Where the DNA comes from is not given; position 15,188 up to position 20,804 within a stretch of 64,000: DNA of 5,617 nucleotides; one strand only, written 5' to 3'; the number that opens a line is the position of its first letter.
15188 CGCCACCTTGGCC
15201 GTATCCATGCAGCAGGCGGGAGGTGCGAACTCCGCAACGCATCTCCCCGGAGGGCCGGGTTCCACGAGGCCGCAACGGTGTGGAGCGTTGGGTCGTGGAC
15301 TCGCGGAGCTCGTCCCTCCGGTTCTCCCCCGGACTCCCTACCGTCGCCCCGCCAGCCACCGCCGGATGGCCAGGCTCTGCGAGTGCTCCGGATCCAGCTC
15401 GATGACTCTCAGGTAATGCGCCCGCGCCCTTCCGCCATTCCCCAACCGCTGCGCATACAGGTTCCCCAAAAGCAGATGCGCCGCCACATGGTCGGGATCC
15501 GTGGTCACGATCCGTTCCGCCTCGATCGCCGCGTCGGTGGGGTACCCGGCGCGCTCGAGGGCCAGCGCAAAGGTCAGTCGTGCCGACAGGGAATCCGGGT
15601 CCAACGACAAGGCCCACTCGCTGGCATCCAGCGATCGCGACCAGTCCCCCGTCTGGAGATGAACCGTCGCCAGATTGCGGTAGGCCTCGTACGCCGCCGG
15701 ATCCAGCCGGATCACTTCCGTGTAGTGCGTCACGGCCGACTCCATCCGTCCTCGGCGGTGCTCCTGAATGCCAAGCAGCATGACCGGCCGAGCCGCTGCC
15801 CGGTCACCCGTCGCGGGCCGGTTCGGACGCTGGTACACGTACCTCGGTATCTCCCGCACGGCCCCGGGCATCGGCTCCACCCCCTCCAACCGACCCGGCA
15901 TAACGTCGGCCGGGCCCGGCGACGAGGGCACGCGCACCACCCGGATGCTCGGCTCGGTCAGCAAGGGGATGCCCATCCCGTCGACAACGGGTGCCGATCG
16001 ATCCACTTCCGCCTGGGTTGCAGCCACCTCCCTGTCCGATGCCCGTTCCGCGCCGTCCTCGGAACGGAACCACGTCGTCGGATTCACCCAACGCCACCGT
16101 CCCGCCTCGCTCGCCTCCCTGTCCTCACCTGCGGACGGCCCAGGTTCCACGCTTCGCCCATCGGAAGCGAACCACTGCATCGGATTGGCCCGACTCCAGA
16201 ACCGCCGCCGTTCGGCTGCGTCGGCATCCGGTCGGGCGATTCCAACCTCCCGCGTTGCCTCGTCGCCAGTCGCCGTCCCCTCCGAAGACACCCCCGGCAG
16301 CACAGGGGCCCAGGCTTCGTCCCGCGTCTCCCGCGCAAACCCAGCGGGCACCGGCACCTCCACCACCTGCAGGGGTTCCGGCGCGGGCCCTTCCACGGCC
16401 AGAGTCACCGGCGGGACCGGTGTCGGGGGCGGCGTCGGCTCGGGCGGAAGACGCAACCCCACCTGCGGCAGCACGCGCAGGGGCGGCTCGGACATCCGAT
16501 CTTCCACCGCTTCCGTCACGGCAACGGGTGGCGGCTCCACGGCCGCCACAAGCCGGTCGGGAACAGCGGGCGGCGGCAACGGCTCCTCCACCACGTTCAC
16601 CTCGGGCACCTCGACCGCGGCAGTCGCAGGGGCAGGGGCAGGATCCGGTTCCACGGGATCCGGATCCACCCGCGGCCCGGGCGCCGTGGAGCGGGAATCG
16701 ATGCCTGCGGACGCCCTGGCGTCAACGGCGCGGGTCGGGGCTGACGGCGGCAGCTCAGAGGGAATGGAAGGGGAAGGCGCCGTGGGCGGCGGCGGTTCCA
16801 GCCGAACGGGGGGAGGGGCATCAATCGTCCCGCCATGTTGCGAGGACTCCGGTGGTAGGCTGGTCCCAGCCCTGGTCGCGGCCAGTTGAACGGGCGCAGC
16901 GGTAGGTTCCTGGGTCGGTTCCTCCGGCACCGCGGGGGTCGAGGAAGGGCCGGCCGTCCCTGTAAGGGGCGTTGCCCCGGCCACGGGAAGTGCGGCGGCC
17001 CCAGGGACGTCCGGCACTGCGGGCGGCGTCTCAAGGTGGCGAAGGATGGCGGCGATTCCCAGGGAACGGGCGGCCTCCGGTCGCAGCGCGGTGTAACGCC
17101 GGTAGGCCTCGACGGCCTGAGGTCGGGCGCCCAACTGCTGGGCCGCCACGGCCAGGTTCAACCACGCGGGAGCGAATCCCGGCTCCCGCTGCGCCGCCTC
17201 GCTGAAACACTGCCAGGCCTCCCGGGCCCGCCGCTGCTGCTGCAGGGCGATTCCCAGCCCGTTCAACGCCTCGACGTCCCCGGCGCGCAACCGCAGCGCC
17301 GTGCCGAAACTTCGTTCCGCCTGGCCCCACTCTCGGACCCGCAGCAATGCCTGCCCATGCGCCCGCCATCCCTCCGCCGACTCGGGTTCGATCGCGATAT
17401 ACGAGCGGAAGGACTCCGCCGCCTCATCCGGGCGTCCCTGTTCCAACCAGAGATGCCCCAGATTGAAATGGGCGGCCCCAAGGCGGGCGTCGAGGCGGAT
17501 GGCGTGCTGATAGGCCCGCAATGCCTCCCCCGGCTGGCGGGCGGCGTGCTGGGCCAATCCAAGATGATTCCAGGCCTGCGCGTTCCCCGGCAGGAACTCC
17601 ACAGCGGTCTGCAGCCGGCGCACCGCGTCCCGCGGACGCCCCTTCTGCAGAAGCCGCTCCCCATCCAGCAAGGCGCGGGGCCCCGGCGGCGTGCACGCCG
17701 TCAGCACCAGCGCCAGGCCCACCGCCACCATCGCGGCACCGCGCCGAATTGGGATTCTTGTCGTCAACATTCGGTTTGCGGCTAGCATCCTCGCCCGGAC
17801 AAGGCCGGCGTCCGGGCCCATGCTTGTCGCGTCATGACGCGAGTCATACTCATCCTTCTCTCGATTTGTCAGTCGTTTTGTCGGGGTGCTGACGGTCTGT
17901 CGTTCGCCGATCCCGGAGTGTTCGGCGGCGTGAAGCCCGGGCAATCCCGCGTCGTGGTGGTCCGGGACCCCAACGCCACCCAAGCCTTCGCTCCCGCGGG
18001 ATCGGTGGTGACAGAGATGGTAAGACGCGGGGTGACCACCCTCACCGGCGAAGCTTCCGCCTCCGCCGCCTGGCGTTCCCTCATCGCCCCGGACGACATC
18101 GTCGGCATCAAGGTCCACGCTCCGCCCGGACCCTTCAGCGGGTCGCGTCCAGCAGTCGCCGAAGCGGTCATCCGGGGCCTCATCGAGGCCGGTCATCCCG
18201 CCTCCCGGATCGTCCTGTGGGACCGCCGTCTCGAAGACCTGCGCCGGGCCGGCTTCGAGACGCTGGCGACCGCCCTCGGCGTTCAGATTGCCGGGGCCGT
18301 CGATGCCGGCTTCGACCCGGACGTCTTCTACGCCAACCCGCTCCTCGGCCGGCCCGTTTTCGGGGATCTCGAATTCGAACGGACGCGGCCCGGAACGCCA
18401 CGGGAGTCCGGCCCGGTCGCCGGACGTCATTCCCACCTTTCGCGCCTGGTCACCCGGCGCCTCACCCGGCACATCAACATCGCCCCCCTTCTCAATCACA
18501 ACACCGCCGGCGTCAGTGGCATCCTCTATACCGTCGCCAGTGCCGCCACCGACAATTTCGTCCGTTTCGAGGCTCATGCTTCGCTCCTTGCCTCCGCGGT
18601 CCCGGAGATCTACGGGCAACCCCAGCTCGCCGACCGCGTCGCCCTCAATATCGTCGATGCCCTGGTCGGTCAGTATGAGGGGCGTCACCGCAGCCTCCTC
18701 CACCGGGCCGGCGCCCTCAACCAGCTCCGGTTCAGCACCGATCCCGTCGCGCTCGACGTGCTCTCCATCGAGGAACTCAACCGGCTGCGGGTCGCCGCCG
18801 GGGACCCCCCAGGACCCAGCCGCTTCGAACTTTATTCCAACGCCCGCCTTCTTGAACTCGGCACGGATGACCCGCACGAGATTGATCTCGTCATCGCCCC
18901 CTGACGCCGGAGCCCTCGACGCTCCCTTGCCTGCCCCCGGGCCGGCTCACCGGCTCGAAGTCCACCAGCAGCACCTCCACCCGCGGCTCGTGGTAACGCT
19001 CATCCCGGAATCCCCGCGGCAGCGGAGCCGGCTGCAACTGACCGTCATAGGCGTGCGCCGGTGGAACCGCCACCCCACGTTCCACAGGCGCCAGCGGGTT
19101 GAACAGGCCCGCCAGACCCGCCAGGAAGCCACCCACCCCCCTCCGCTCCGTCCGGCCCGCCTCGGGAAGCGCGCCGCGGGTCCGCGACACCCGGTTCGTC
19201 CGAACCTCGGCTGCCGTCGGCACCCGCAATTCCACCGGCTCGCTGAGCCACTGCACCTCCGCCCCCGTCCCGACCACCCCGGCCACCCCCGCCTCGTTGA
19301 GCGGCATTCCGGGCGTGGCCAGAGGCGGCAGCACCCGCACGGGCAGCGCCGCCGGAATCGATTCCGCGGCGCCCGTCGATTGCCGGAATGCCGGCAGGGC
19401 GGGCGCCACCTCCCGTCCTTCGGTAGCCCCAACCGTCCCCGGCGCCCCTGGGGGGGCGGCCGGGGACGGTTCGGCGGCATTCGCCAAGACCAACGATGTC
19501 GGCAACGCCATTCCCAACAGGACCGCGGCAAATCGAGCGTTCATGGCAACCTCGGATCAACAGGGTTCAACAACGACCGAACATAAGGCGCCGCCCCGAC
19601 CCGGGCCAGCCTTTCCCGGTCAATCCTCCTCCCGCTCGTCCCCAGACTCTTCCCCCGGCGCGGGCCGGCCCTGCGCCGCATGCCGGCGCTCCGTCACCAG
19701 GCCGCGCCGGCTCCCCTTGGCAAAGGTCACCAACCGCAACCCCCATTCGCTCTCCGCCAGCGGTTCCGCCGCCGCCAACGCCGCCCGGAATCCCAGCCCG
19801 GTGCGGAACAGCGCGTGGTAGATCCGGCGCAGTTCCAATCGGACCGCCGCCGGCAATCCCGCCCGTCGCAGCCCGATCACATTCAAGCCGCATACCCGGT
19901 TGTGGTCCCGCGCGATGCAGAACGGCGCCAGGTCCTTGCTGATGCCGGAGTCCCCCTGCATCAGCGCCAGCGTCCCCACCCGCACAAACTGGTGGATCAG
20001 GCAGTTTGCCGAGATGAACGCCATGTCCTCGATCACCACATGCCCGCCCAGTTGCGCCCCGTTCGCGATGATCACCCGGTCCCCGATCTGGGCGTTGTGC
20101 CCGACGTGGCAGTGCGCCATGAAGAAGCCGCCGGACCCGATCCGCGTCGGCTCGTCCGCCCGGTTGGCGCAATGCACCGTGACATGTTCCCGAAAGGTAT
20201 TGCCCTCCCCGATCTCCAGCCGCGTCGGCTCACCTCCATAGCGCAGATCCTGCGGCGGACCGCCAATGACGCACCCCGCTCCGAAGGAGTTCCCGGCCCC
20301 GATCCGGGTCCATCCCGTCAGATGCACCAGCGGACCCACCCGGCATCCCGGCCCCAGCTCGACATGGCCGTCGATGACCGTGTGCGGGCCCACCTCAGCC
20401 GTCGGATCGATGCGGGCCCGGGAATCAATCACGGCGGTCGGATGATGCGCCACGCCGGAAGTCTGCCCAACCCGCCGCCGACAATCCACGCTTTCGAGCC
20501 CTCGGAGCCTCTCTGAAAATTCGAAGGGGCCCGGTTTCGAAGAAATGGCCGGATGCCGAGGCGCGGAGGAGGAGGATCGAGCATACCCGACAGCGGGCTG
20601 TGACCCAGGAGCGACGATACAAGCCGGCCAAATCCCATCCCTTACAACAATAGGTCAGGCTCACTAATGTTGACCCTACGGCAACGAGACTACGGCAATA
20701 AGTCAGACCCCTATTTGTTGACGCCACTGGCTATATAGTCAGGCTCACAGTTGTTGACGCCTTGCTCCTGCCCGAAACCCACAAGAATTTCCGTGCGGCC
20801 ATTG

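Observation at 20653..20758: Recurrent 21-bp dyad motif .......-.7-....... arrayed in AT-rich islands at five or six intergenic loci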

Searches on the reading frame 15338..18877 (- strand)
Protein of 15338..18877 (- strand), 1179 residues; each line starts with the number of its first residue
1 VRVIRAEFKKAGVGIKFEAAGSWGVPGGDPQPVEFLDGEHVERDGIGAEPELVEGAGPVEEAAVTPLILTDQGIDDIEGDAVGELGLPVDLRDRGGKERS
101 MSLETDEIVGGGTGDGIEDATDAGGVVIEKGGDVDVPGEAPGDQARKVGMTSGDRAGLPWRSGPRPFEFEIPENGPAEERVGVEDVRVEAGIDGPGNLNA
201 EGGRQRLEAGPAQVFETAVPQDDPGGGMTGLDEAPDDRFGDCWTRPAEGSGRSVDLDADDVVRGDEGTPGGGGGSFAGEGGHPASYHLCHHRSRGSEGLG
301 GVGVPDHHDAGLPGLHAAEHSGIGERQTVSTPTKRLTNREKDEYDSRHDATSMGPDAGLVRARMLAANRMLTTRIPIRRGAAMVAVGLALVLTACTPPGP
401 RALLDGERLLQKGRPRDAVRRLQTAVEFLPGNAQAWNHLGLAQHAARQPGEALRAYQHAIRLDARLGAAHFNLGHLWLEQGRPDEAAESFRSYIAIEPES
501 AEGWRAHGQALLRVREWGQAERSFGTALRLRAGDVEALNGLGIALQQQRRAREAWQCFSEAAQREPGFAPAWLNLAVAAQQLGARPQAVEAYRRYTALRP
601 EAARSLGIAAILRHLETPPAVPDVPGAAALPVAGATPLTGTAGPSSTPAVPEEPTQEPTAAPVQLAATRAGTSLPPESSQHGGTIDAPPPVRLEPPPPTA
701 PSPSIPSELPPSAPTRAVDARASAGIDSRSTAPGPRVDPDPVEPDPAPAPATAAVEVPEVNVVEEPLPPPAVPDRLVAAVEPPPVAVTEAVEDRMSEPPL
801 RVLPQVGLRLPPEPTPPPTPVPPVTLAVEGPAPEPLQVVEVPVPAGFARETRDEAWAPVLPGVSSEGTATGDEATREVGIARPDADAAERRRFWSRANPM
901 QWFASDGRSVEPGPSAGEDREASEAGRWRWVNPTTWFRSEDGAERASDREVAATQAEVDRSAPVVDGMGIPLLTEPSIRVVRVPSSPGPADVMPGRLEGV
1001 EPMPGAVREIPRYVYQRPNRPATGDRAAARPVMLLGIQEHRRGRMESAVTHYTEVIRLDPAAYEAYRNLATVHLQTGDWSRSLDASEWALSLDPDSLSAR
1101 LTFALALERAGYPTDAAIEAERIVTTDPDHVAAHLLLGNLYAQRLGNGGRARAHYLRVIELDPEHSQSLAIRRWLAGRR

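Call 91: search_protein_families(library=pfam, proteins=[window:15338-18877:-])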
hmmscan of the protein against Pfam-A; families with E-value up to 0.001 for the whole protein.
window:15338-18877:- (1179 aa): 15 families
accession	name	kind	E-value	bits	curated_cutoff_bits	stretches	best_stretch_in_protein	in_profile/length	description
PF00515.34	TPR_1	-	2.5e-30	103.4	27.8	1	433-463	1-31/34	Tetratricopeptide repeat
PF07719.23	TPR_2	-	3.8e-29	98.8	27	1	468-499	2-33/34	Tetratricopeptide repeat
PF13432.12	TPR_16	-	1.4e-28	99.4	32.7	4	446-500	10-64/65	Tetratricopeptide repeat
PF13414.12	TPR_11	-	5.6e-28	96.8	26.8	1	1040-1077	5-42/42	TPR repeat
PF14559.12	TPR_19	-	8.2e-24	84.2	25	1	445-509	3-67/68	Tetratricopeptide repeat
PF13431.12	TPR_17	-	9.7e-24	82.1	24.4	0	423-453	3-33/34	Tetratricopeptide repeat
PF13428.12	TPR_14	-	7e-19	66.9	23.5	0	1099-1140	3-44/44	Tetratricopeptide repeat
PF13181.12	TPR_8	-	1.1e-17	63.1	25.7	0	1133-1165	3-34/34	Tetratricopeptide repeat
PF23914.1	TPR_CcmH_CycH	-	4.2e-14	53.1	42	1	490-601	39-153/158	Cytochrome c-type biogenesis protein H TPR domain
PF13424.12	TPR_12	-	6.8e-12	45.8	30.1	0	1034-1093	8-75/77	Tetratricopeptide repeat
PF13371.12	TPR_9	-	4e-11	43.2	35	2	1072-1135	4-67/73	Tetratricopeptide repeat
PF13176.12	TPR_7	-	1.4e-08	34.6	27.9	0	469-500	1-34/36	Tetratricopeptide repeat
PF13174.12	TPR_6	-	1.8e-08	34.9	26.3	0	571-601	2-32/33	Tetratricopeptide repeat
PF03704.23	BTAD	-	0.00081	20.2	22.1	0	407-467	70-131/146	Bacterial transcriptional activator domain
PF12895.13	ANAPC3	-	0.00086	20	27.2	0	1044-1109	4-68/82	Anaphase-promoting complex, cyclosome, subunit 3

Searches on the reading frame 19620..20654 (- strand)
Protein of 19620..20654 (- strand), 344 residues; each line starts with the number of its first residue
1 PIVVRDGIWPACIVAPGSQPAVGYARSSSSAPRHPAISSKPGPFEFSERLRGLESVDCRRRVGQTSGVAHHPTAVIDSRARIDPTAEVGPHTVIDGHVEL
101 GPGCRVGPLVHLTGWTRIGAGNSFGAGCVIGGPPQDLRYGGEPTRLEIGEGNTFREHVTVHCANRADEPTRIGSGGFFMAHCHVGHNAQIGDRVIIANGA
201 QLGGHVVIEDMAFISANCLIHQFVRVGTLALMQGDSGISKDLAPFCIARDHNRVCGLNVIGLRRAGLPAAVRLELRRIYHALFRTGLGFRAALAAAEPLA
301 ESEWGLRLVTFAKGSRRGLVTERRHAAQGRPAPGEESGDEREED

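Call 13: search_protein_families(library=pfam, proteins=[window:19620-20654:-])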
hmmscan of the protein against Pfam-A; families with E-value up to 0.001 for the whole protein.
window:19620-20654:- (344 aa): 4 families
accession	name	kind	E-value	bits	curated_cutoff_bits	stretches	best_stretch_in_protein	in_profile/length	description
PF00132.30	Hexapep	-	2.2e-20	71.9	27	2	97-132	1-36/36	Bacterial transferase hexapeptide (six repeats)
PF13720.11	Acetyltransf_11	-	5.3e-15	56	24.5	1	241-319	1-81/82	Udp N-acetylglucosamine O-acyltransferase; Domain 2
PF25084.1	LbH_EIF2B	-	4.8e-06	27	54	0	179-226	36-81/105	EIF2B subunit epsilon LbH domain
PF25087.1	GMPPB_C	-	0.00027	21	39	0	170-221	46-97/110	GMPPB C-terminal domain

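Call 48: find_homologous_proteins(query=window:19620-20489:-, max_evalue=1e-80)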
Query window:19620-20489:- (289 aa): 2840 proteins with E <= 1e-80 among 8000 candidates; the best 120 are listed.
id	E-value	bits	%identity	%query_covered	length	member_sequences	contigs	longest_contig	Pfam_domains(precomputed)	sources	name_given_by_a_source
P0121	9.0e-184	628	100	96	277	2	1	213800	PF00132.31,PF25087.2,PF25084.2,PF13720.12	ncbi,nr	ncbi:MAG: acyl-ACP--UDP-N-acetylglucosamine O-acyltransferase [Verrucomicrobiae bacterium]|nr:acyl-A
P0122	1.8e-152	525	86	93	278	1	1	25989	PF00132.31,PF25087.2,PF13720.12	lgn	-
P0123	2.5e-133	462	75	97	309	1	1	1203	PF00132.31,PF25087.2,PF25084.2,PF13720.12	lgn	-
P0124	9.6e-117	408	73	89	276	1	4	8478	PF00132.31,PF25087.2,PF25084.2,PF13720.12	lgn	-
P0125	4.6e-116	406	70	88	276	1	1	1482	PF00132.31,PF25087.2,PF25084.2,PF13720.12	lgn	-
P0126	1.5e-112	394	70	90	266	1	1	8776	PF00132.31,PF25087.2,PF25084.2,PF13720.12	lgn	-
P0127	2.6e-111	390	68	89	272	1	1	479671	PF00132.31,PF25087.2,PF25084.2,PF13720.12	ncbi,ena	-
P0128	4.6e-111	389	69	88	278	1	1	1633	PF00132.31,PF25087.2,PF25084.2,PF13720.12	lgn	-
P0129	8.8e-111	388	69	88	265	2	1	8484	PF00132.31,PF25087.2,PF25084.2,PF13720.12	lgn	-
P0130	9.7e-111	388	65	94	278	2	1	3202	PF00132.31,PF25087.2,PF25084.2,PF13720.12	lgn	-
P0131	1.4e-110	388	65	97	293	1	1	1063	PF00132.31,PF25087.2,PF25084.2,PF13720.12,PF21711.4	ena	-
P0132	1.9e-110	387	67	96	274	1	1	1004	PF00132.31,PF25087.2,PF25084.2,PF13720.12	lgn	-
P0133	5.2e-110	386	65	96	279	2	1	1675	PF00132.31,PF25087.2,PF25084.2,PF13720.12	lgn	-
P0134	1.3e-108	381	68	89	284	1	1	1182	PF00132.31,PF25087.2,PF25084.2,PF13720.12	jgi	jgi:UDP-N-acetylglucosamine acyltransferase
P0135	1.9e-108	381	66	94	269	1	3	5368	PF00132.31,PF25087.2,PF25084.2,PF13720.12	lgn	-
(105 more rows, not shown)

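Call 49: find_encoding_contigs(protein=P0122, flank=10000, max_places=4)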
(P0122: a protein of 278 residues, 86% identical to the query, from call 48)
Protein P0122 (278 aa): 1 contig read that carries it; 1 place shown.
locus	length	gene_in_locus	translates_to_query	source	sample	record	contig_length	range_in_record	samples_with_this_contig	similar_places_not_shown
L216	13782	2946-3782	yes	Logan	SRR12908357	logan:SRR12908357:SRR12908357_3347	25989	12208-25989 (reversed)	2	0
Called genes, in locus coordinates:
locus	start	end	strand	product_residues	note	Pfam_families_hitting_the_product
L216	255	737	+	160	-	PF00994:MoCF_biosynth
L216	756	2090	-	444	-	PF13638:PIN_4, PF13401:AAA_22 (faint), PF02562:PhoH, PF13604:AAA_30, PF13245:AAA_19 (weak)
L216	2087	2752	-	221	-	PF13417:GST_N_3, PF13409:GST_N_2 (weak), PF13410:GST_C_2 (weak)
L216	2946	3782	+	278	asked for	PF25087:GMPPB_C (faint), PF00132:Hexapep (weak), PF13720:Acetyltransf_11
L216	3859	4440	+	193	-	-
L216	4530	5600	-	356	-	PF04015:DUF362 (faint)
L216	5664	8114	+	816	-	PF03704:BTAD (faint), PF07719:TPR_2 (faint), PF13432:TPR_16 (weak), PF13432:TPR_16 (weak), PF14559:TPR_19 (weak), PF13414:TPR_11, PF13432:TPR_16 (weak), PF14559:TPR_19 (weak), +10 more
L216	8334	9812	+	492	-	-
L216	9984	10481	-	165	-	-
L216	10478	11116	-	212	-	PF07638:Sigma70_ECF, PF04542:Sigma70_r2, PF08281:Sigma70_r4_2, PF04545:Sigma70_r4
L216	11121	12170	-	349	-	PF00348:polyprenyl_synt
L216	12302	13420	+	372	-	-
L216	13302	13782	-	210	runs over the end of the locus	-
